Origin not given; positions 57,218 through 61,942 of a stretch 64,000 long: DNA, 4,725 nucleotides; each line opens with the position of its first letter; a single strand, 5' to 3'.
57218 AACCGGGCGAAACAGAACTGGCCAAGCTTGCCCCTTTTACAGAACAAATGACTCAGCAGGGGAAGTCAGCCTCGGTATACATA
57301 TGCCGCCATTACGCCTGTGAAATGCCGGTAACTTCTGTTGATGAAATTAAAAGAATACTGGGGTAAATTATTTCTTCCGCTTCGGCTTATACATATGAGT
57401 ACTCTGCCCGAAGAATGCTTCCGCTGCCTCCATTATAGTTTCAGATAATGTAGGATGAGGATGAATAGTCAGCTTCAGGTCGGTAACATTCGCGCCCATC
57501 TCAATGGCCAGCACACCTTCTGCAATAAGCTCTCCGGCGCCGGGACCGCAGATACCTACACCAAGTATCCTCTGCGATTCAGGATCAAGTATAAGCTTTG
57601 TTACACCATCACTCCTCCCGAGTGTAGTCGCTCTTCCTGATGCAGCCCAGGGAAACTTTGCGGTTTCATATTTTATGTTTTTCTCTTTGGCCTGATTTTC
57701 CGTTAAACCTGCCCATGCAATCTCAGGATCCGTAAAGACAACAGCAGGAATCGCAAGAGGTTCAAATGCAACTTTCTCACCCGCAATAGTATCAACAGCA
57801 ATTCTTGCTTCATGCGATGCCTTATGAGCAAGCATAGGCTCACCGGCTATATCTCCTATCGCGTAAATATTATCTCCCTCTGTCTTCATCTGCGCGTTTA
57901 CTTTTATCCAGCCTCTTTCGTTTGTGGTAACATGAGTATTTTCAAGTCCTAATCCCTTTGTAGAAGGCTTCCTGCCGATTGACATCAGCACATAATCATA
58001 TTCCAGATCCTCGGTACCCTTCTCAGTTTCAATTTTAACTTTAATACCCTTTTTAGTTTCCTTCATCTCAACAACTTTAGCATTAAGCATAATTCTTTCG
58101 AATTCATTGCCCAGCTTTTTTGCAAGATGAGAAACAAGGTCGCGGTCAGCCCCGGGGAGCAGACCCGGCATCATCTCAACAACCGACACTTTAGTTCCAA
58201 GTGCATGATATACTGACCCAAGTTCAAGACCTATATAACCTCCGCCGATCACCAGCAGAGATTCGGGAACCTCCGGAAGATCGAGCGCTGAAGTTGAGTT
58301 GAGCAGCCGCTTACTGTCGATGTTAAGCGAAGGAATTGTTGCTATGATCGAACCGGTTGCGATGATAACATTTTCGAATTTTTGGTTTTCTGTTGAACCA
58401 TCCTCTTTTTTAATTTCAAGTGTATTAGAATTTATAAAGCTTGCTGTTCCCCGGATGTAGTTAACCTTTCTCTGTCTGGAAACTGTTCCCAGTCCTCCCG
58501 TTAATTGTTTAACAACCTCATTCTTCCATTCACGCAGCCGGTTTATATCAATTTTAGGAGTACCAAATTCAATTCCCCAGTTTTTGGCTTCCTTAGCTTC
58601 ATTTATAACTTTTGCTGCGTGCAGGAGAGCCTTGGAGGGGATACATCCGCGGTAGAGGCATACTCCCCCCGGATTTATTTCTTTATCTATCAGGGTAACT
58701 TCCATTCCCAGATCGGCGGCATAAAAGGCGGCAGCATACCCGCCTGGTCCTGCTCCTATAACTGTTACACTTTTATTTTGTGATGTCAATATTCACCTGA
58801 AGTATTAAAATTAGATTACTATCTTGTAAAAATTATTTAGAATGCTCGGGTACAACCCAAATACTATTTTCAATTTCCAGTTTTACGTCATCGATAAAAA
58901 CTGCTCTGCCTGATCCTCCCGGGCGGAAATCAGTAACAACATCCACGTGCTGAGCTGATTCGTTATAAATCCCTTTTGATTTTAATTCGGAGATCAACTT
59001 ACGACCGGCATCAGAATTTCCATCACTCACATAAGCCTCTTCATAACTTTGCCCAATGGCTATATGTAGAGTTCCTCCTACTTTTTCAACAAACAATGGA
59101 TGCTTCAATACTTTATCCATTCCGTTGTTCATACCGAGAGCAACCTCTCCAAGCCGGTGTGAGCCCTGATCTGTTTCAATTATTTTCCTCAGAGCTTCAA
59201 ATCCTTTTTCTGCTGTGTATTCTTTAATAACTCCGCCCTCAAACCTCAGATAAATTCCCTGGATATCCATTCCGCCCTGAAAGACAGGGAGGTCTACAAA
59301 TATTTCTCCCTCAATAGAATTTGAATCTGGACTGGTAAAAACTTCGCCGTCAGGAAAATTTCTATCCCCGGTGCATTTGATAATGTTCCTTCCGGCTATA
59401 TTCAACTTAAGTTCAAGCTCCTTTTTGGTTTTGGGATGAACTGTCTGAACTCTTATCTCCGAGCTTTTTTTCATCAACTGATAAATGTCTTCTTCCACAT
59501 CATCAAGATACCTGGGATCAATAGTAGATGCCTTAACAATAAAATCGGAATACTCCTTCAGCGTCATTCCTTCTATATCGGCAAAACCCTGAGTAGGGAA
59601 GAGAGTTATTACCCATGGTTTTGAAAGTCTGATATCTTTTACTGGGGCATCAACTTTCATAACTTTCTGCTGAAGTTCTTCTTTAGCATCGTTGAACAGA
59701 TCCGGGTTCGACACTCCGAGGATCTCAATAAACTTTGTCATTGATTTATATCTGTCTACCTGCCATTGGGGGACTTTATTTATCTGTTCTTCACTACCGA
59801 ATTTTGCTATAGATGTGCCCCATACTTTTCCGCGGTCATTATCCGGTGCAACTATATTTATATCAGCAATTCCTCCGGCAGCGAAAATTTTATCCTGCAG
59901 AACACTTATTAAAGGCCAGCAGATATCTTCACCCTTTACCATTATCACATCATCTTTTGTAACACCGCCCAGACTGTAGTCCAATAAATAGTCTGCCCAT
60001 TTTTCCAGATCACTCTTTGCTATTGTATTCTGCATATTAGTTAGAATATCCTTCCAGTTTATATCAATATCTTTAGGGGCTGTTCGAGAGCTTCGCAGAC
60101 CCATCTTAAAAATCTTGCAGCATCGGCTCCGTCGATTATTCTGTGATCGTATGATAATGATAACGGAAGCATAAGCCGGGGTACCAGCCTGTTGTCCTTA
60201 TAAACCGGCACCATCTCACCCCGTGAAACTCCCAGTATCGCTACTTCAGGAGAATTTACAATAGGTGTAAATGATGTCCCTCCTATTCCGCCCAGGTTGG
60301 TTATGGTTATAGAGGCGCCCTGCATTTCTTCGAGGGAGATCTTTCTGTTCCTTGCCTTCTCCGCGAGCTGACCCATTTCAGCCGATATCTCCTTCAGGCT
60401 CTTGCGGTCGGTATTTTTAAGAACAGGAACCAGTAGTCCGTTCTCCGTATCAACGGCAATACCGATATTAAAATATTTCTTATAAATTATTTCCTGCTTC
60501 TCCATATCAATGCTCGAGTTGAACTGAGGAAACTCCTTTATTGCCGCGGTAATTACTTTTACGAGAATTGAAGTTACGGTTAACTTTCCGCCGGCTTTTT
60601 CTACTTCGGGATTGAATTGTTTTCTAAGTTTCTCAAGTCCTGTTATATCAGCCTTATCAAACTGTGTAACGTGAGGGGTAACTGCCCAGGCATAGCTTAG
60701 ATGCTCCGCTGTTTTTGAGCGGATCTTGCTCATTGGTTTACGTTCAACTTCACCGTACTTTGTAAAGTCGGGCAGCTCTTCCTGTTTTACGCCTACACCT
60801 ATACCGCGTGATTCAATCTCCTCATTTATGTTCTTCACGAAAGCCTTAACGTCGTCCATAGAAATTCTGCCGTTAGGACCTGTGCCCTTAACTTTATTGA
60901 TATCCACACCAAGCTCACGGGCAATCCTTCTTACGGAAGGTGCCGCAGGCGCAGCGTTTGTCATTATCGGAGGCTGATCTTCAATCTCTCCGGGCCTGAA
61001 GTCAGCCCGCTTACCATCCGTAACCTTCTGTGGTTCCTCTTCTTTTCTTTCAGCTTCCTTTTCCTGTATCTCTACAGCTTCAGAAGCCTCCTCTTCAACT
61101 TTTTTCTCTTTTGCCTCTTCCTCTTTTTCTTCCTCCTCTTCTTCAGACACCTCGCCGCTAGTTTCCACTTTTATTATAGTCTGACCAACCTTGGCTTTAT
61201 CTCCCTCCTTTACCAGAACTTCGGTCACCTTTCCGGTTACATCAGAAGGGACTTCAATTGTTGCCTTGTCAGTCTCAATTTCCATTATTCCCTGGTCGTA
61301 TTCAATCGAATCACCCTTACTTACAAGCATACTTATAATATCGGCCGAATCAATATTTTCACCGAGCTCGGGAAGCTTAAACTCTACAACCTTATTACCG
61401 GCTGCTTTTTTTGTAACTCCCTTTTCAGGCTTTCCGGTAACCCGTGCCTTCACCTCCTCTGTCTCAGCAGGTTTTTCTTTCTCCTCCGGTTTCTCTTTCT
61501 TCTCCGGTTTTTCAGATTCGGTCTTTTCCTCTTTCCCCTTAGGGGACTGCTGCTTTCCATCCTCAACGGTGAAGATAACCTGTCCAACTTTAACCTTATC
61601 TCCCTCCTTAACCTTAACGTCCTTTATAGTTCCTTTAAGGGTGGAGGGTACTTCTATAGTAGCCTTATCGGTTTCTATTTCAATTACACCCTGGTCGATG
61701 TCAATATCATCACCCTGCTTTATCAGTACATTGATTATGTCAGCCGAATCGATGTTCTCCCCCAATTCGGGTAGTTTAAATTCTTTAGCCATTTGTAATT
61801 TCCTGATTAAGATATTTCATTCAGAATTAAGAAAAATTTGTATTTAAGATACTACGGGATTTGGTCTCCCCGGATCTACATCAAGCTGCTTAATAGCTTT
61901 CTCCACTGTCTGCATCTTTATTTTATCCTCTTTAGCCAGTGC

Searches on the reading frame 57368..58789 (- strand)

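Call 48: search_protein_families(library=pfam, proteins=[window:57368-58789:-], max_evalue=0.00001)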
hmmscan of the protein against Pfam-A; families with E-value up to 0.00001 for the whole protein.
window:57368-58789:- (473 aa): 8 families
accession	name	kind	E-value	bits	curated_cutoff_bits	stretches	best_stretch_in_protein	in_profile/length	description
PF07992.20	Pyr_redox_2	-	1.6e-68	231.7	26.1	1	7-328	2-291/291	Pyridine nucleotide-disulphide oxidoreductase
PF02852.28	Pyr_redox_dim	-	5.5e-38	130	25.3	1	347-456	1-110/110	Pyridine nucleotide-disulphide oxidoreductase, dimerisation domain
PF00070.33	Pyr_redox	-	3.2e-20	72.9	22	1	178-256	2-80/82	Pyridine nucleotide-disulphide oxidoreductase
PF13738.12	Pyr_redox_3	-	2.5e-09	37.3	30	1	135-312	122-305/305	Pyridine nucleotide-disulphide oxidoreductase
PF13450.12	NAD_binding_8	-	8.3e-08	32.8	21.9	1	10-44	1-35/68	NAD(P)-binding Rossmann-like domain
PF01262.27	AlaDh_PNT_C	-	2.2e-07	30.9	23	0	6-38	29-61/214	Alanine dehydrogenase/PNT, C-terminal domain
PF01134.28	GIDA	-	2.2e-06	27.4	22.1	1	8-147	2-150/391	Glucose inhibited division protein A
PF12831.13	FAD_oxidored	-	3.3e-06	27.1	27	1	8-44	2-38/416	FAD dependent oxidoreductase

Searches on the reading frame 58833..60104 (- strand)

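Call 48: search_protein_families(library=pfam, proteins=[window:58833-60104:-], max_evalue=0.00001)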
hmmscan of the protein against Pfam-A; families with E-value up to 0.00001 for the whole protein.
window:58833-60104:- (423 aa): 1 family
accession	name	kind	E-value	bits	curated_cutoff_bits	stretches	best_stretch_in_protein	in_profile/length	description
PF02073.20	Peptidase_M29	-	1.4e-50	172.7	27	1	30-390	2-381/406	Thermophilic metalloprotease (M29)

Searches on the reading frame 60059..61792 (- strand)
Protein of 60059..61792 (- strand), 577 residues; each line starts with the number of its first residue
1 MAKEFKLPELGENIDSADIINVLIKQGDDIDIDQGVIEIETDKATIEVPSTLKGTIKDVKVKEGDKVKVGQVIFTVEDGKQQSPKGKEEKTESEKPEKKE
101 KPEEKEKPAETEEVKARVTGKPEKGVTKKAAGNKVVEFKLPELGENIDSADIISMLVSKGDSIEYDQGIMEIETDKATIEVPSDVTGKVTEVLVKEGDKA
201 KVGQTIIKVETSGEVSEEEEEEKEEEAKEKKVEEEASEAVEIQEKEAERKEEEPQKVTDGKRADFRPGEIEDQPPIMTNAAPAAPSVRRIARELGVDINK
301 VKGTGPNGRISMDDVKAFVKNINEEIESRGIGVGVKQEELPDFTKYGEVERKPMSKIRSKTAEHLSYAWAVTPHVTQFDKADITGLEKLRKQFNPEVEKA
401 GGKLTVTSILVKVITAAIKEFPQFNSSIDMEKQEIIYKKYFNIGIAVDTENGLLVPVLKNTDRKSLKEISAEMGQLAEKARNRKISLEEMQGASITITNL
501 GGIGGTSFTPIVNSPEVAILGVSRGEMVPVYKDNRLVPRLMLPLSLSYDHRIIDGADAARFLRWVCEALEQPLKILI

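Call 48: search_protein_families(library=pfam, proteins=[window:60059-61792:-], max_evalue=0.00001)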
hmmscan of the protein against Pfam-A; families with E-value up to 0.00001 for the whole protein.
window:60059-61792:- (577 aa): 4 families
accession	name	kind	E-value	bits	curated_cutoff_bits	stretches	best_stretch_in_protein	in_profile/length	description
PF00198.28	2-oxoacid_dh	-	1.7e-86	289.8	23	1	348-576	3-231/232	2-oxoacid dehydrogenases acyltransferase (catalytic domain)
PF00364.28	Biotin_lipoyl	-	2.7e-38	130.1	22.1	2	3-75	1-72/73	Biotin-requiring enzyme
PF02817.22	E3_binding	-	1.5e-15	57.6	23.7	1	282-316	2-36/36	e3 binding domain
PF13533.13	Biotin_lipoyl_2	-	6.5e-11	42.2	29.8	0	54-76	9-31/32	Biotin-lipoyl like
